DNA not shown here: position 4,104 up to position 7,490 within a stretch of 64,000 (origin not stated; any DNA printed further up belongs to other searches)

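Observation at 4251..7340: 1029-aa protein with a pilin signal fused to Ig-like, discoidin-like and glycine-rich modules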

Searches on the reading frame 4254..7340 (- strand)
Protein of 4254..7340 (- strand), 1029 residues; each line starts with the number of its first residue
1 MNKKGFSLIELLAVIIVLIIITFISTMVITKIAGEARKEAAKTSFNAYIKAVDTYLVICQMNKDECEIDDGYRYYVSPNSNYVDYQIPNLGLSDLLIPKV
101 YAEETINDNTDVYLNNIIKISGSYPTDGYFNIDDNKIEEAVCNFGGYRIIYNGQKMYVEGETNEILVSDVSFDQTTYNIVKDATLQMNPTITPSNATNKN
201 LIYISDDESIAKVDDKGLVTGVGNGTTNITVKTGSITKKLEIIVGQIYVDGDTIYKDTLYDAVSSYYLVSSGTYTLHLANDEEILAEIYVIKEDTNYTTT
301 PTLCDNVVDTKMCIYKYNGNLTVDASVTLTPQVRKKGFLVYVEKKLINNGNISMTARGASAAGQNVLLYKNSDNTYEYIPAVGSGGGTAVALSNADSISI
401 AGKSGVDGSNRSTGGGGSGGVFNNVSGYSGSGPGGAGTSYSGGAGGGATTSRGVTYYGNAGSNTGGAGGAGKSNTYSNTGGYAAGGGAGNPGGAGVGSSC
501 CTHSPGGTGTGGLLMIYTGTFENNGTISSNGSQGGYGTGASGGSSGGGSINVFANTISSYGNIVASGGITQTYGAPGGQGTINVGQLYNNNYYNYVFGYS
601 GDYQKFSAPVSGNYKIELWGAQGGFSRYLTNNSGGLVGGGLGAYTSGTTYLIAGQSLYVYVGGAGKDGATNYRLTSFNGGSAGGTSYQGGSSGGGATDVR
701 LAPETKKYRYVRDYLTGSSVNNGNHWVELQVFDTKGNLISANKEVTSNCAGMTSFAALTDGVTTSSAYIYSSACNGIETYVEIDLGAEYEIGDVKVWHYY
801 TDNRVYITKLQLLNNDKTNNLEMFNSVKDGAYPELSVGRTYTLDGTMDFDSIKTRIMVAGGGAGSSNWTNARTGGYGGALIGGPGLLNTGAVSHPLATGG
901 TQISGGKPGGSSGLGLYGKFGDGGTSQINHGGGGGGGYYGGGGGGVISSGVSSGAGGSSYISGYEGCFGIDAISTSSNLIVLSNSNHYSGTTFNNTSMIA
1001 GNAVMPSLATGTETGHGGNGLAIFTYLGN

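Call 6: search_protein_families(library=pfam, proteins=[window:4254-7340:-], max_evalue=1)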
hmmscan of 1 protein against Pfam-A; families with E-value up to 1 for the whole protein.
window:4254-7340:- (1029 aa): 7 families
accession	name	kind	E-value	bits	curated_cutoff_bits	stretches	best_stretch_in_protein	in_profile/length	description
PF12810.13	ALK_LTK_GRD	-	3.1e-33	116.2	24.5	2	847-1026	95-242/243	ALK/LTK, Glycine-rich domain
PF02368.24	Big_2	-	3.2e-13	49.9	22.8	1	167-243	2-78/79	Bacterial Ig-like domain (group 2)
PF22359.2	Big-like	-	0.0001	22.9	27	1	209-244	11-46/48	Bacterial Ig-like domain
PF22633.2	F5_F8_type_C_2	-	0.00087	20.3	27.8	1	759-821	3-62/91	NedA-like, galactose-binding domain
PF14344.12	DUF4397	-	0.0019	19.2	30.6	1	246-300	16-76/119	Domain of unknown function (DUF4397)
PF07963.17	N_methyl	-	0.0022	18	21.2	1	2-22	3-23/27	Prokaryotic N-terminal methylation motif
PF00754.31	F5_F8_type_C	-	0.044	14.3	28.2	1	750-829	9-82/127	F5/8 type C domain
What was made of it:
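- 6612..6842 (-): Big_2 bacterial Ig-like domain (aa 167-243), a probable spacer. Pfam Big_2 at 3.2e-13 (call 6).
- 5235..5540 (-): ALK/LTK-type glycine-rich domain, N-terminal part (aa 601-702; starts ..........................). Pfam ALK_LTK_GRD at 3.1e-33 in two stretches (call 6).
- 4254..4805 (-): ALK/LTK-type glycine-rich domain, C-terminal part (aa 846-1029). The best Pfam stretch covers 847-1026 and profile positions 95-242 of 243 (call 6).
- On ALK_LTK_GRD (PF12810): 116.2 bits against 24.5, in two stretches that flank the insert (call 6).
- On Big_2 (PF02368): 49.9 bits against 22.8 (call 6).
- Closest known: ALK/LTK extracellular TG. Same: The Pfam match is 3e-33 (call 6).
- Checked: Pfam (call 6).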

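Call 7: search_protein_families(library=ncbifam, proteins=[window:4254-7340:-], max_evalue=1)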
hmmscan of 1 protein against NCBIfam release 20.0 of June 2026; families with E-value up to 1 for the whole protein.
window:4254-7340:- (1029 aa): 9 families
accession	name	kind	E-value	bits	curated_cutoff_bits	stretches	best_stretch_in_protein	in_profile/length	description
NF040982.1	ComGD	equivalog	0.00032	21.1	70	1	3-55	1-53/139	competence type IV pilus minor pilin ComGD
NF040999.1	pilin_ComGC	equivalog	0.0015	18.7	75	1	3-64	1-58/84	competence type IV pilus major pilin ComGC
NF038304.1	EPS_HpsC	equivalog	0.0025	17.4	200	1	2-53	19-70/318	hormogonium polysaccharide secretion pseudopilin HpsC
TIGR01710.1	typeII_sec_gspG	equivalog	0.003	17.6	88.85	1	4-55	1-52/134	type II secretion system major pseudopilin GspG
NF041013.1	T4P_ComGE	equivalog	0.0088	16.1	49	1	2-67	2-68/83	competence type IV pilus minor pilin ComGE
TIGR02532.1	IV_pilin_GFxxxE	domain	0.01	15.7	16.3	1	3-18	1-16/24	prepilin-type N-terminal cleavage/methylation domain-containing protein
TIGR01708.2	typeII_sec_gspH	equivalog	0.028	14.4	80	1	4-45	2-40/169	type II secretion system minor pseudopilin GspH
NF007862.0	PRK10574.1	equivalog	0.03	14.5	138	1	2-67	3-64/145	prepilin peptidase-dependent pilin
TIGR02599.1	TIGR02599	subfamily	0.092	12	256.5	1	5-81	1-74/361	Verru_Chthon cassette protein C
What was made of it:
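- On Type IV pilin / prepilin (class III signal peptide): This protein scores 18.0 against 21.2 and 15.7 against 16.3, both just below (calls 6, 7).
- The protein's own N_methyl and TIGR02532 scores fall just below the curated cut-offs (calls 6, 7). The Pfam N_methyl score (18.0) and the TIGR02532 score (15.7) are below their cut-offs (calls 6, 7).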

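Call 8: find_homologous_proteins(query=window:4254-7340:-)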
Query window:4254-7340:- (1029 aa): 166 proteins with E <= 0.001 among 8000 candidates; the best 120 are listed.
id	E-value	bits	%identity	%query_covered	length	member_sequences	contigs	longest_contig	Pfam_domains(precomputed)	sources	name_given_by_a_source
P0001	0.0e+0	2234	100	100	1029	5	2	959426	PF12810.14,PF02368.25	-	-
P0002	0.0e+0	1824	81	100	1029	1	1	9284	PF22359.3,PF12810.14,PF02368.25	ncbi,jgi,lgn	-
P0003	0.0e+0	1702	76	100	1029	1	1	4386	PF07963.18,PF22359.3,PF12810.14,PF02368.25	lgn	-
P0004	3.9e-162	560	41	45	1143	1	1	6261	PF07963.18,PF16403.12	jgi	jgi:competence protein ComGC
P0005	3.0e-142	494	58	31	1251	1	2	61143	PF07963.18,PF02494.23,PF16403.12,PF19077.7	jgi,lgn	jgi:prepilin-type N-terminal cleavage/methylation domain-containing protein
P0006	1.2e-121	426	34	58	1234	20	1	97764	PF02368.25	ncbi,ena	-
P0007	1.8e-105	372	39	11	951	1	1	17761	PF07963.18,PF22359.3,PF02368.25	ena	-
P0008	2.3e-101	359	32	68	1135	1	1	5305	PF07963.18,PF12810.14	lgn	-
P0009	4.9e-97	344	39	51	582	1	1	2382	PF07963.18,PF02368.25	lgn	-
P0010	5.0e-95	338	41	41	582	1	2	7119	PF07963.18,PF02368.25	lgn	-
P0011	1.3e-91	326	45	44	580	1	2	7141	PF02368.25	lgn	-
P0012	6.9e-90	321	38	41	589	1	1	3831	PF07963.18,PF02368.25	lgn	-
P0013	5.7e-89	318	33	54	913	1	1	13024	PF26182.1,PF22359.3,PF02368.25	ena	-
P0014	1.4e-88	316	45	26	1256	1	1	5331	PF00415.25,PF13540.13,PF02368.25,PF25384.2,PF25390.2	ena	-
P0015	2.1e-85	306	44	27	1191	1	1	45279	-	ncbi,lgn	-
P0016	3.3e-85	305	53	21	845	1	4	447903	PF26182.1,PF02368.25,PF26918.1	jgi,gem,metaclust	metaclust:\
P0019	8.3e-81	291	38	40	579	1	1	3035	PF07963.18,PF02368.25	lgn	-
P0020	1.8e-78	283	51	8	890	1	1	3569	PF07963.18,PF02368.25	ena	-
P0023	4.6e-74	268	40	28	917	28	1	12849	PF07963.18,PF16403.12,PF12810.14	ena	-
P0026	1.5e-70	257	34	53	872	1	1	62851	PF12810.14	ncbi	-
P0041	4.1e-58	215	34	57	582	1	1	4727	PF07963.18,PF02368.25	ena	-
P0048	1.2e-53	201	59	17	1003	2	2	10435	PF21722.5,PF16403.12,PF12810.14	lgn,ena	-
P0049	1.6e-53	200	40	17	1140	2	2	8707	PF12733.14,PF12810.14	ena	-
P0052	2.6e-52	196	38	17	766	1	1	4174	PF12733.14,PF12810.14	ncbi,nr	ncbi:MAG: glycine-rich protein, partial [Oscillospiraceae bacterium]|nr:glycine-rich protein [Oscill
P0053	3.2e-51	193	40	10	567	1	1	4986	PF07963.18,PF02368.25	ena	-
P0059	1.5e-48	184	38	36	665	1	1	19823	PF00415.25,PF13540.13,PF02368.25,PF26918.1,PF25390.2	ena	-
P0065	5.7e-45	172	48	25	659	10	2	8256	PF02368.25,PF26918.1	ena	-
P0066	6.5e-45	172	43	30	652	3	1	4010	PF02368.25,PF26918.1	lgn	-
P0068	3.5e-43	166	31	53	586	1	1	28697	PF07963.18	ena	-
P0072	1.1e-42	164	42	12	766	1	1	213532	PF00754.32,PF22633.4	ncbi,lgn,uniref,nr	ncbi:F5/8 type C domain-containing protein [Paenibacillus sp. UNC496MF]|uniref:discoidin domain-cont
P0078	1.1e-41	161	51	9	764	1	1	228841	PF00754.32,PF22633.4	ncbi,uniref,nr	ncbi:discoidin domain-containing protein (plasmid) [Paenibacillus rhizovicinus]|uniref:Discoidin dom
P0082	1.1e-40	158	45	22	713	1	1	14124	PF00754.32,PF22633.4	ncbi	ncbi:F5/8 type C domain protein [compost metagenome]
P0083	3.8e-40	156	41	13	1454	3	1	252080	PF26182.1,PF00415.25,PF21461.4,PF13540.13,PF02368.25,PF25384.2,PF26918.1,PF25390.2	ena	-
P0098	5.7e-33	132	38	29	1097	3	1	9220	PF26182.1,PF00415.25,PF13540.13,PF02368.25,PF25384.2,PF25390.2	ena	-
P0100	1.2e-32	131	40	23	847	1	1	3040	PF00415.25,PF13540.13,PF02368.25,PF25384.2,PF25390.2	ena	-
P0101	4.6e-32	129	28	40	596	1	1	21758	PF07963.18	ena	-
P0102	2.9e-31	127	36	7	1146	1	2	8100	PF26182.1,PF21461.4,PF22359.3,PF02368.25,PF20578.5,PF26918.1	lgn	-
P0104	3.1e-30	123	39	10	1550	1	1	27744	PF17802.8,PF12810.14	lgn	-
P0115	3.3e-21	93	42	7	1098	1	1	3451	PF07532.18,PF26182.1,PF13385.14,PF02368.25,PF26918.1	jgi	jgi:uncharacterized protein YjdB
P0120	3.7e-19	87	39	8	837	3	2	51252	PF21764.4,PF26182.1,PF21461.4,PF22359.3,PF02368.25,PF20578.5,PF26918.1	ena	-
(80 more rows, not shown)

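Call 12: find_related_loci(query=window:4254-7340:-, collection=genome_contigs, flank=10000)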
Query window:4254-7340:- (1029 aa) in genome_contigs; peptide patterns used: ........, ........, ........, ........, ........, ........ (x = any residue, [..] = any of these).
189 stretches matched a pattern; 4 encode a relative of the query (tblastn E <= 1e-3); 3 distinct loci.
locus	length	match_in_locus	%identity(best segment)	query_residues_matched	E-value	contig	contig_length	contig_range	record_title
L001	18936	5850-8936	90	1-1029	0e+0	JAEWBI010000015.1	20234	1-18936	MAG: Bacillota bacterium isolate OH_PBB_246 k127_1526638, whole genome shotgun sequence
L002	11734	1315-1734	36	709-856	3e-21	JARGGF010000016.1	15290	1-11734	MAG: Bacteroidales bacterium isolate C14-25 NODE_16_length_15290_cov_3.687241, whole genome shotgun sequence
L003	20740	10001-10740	52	312-572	3e-18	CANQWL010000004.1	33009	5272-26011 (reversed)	MAG: uncultured Clostridia bacterium isolate Lapin-013__bin5 genome assembly, contig: Lapin-013__NODE_824_length_33009_c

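Call 13: find_encoding_contigs(protein=P0001, flank=10000, max_places=4)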
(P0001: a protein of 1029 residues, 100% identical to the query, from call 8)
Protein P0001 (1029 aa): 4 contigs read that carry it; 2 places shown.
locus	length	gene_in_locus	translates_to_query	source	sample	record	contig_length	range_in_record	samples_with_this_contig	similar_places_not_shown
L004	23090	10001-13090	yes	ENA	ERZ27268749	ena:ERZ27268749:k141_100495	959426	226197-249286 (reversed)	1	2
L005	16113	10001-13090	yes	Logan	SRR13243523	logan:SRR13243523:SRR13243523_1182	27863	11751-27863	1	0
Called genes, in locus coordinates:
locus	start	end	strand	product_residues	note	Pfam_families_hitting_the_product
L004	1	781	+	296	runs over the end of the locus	PF00126:HTH_1, PF03466:LysR_substrate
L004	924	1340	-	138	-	-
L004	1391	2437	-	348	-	-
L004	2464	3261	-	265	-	PF01261:AP_endonuc_2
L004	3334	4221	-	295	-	PF00892:EamA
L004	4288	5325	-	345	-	-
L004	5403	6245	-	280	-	PF00248:Aldo_ket_red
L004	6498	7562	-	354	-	PF04055:Radical_SAM, PF13353:Fer4_12 (weak)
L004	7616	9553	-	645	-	PF00795:CN_hydrolase, PF02540:NAD_synthase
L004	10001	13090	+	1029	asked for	PF02368:Big_2, PF12810:ALK_LTK_GRD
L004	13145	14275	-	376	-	PF03845:Spore_permease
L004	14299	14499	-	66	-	-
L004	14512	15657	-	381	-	PF25198:Spore_GerAC_N, PF05504:Spore_GerAC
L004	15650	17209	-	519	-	PF03323:GerA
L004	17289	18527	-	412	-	PF03952:Enolase_N, PF00113:Enolase_C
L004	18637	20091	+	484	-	PF08486:SpoIID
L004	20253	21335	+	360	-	PF07963:N_methyl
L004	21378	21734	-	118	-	-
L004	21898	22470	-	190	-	-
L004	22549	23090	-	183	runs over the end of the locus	PF14066:DUF4256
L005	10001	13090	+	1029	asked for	PF02368:Big_2, PF12810:ALK_LTK_GRD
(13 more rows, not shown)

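Call 19: search_solved_structures(query=window:4254-7340:-, max_evalue=1, show_alignments=2)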
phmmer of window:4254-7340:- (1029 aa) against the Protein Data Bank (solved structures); distinct sequences matched with E-value up to 1: 6.
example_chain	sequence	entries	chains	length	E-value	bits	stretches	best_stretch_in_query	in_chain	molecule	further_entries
7quz_AAA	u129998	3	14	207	9e-09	37.1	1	164-238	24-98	Beta-1,3-glucanase bglH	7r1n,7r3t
7x30_P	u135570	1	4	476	6.2e-06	27.7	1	170-251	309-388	Hoc-like protein ORF90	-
8pfb_G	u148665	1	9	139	0.034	15.4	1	6-61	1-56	Type IV pilin PilE1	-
6n1a_A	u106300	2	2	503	0.42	11.8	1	175-244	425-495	Carbohydrate-binding protein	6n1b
9egp_A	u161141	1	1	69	0.46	11.6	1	2-42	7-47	Geopilin domain 1 protein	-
9nev_A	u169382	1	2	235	0.96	10.6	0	771-828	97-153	Procollagen lysyl hydroxylase and glycosyltransferase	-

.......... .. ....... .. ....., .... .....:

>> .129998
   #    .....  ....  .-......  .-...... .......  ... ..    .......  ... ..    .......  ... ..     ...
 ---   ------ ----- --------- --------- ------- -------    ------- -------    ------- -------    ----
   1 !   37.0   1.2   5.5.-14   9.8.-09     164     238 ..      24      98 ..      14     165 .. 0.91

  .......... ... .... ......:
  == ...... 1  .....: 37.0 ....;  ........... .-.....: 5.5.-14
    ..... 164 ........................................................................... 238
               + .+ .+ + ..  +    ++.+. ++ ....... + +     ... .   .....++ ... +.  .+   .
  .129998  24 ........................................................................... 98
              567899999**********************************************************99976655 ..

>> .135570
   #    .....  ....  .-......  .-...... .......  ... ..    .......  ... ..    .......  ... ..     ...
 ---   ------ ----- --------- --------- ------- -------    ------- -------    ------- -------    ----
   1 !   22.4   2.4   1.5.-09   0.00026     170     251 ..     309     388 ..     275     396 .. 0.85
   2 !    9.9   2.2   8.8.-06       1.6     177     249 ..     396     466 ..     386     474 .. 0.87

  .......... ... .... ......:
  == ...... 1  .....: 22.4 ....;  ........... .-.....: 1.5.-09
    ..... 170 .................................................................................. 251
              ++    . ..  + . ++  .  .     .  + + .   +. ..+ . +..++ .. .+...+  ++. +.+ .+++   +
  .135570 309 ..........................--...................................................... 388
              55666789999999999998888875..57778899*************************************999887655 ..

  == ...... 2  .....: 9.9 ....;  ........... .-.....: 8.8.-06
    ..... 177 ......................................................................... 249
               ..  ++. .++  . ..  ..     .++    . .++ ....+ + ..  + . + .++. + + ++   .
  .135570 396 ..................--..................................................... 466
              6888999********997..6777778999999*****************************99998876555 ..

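Call 22: find_encoding_contigs(protein=P0005, flank=10000, max_places=2)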
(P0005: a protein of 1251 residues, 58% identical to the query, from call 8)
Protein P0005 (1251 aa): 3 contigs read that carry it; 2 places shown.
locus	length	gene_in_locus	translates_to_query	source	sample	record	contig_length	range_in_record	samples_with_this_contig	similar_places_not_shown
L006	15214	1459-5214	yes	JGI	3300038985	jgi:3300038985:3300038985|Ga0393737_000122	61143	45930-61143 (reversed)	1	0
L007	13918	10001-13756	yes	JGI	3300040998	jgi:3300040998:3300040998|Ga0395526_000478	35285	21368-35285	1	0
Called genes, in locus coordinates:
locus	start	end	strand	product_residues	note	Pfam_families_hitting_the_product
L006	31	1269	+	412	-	PF02775:TPP_enzyme_C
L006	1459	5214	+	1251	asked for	PF07963:N_methyl, PF02494:HYR (faint), PF16403:Bact_surface_Ig-like, PF19077:Big_13 (faint), PF16403:Bact_surface_Ig-like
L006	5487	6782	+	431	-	-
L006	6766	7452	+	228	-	PF19845:DUF6320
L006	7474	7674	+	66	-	-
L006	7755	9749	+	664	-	PF17191:RecG_wedge, PF04851:ResIII, PF00270:DEAD, PF00271:Helicase_C, PF19833:RecG_dom3_C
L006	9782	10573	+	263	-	PF04055:Radical_SAM, PF13186:SPASM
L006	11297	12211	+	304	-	PF07751:Abi_2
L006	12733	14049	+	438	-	PF04326:SLFN_AlbA_2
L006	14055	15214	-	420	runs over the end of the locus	PF00589:Phage_integrase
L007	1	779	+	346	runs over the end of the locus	PF01757:Acyl_transf_3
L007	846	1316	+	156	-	PF08660:Alg14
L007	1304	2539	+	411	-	PF01704:UDPGP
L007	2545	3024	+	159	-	PF04101:Glyco_tran_28_C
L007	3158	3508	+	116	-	-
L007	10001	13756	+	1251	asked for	PF07963:N_methyl, PF02494:HYR (faint), PF16403:Bact_surface_Ig-like, PF19077:Big_13 (faint), PF16403:Bact_surface_Ig-like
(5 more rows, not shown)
